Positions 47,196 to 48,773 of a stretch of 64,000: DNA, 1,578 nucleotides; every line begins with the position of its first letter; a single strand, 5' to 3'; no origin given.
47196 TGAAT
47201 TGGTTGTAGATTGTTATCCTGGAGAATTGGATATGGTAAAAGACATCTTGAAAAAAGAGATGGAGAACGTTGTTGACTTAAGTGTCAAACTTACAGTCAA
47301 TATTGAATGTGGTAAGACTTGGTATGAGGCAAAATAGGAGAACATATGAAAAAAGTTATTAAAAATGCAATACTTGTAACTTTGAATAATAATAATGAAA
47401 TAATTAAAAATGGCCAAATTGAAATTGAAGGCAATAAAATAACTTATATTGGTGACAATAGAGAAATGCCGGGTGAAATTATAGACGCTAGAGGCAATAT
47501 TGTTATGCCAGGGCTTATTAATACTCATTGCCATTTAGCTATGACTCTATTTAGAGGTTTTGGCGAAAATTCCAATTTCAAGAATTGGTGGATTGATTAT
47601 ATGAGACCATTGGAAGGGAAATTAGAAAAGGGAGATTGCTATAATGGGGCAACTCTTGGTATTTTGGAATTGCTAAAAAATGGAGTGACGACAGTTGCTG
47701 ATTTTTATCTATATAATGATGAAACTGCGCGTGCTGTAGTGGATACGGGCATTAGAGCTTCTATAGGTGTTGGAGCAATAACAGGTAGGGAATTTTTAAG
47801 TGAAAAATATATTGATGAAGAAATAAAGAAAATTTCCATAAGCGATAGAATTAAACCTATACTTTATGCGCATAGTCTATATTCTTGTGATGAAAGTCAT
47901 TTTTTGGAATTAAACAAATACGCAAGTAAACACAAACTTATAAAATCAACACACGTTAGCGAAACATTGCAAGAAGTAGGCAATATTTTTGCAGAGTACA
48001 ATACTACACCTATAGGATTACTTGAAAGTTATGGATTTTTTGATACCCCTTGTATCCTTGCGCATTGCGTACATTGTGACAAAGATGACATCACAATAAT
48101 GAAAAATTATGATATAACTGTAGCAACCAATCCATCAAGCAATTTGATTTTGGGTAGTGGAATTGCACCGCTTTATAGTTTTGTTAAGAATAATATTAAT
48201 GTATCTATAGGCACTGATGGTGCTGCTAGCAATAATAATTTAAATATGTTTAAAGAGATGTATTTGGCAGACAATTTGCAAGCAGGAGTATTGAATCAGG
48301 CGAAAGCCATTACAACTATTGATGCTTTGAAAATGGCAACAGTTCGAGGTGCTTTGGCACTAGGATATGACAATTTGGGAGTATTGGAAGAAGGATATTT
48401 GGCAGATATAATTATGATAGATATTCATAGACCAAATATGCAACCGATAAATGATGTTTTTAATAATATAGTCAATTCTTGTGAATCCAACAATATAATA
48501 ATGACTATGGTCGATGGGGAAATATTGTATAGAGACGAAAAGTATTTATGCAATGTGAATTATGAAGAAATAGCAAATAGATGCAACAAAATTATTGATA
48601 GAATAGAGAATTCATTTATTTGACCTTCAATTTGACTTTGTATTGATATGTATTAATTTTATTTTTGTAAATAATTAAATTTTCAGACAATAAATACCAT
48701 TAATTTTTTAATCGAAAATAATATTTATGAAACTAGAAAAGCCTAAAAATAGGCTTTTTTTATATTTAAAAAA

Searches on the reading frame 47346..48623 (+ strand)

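Call 54: search_protein_families(library=pfam, proteins=[window:47346-48623:+], max_evalue=0.001)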
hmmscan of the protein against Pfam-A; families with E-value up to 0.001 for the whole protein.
window:47346-48623:+ (425 aa): 2 families
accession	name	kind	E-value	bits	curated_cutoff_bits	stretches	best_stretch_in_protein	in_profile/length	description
PF01979.26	Amidohydro_1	-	2.1e-59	201.9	25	1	52-393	1-344/345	Amidohydrolase family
PF07969.17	Amidohydro_3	-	4.7e-17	63.1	29.7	2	272-395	355-472/472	Amidohydrolase family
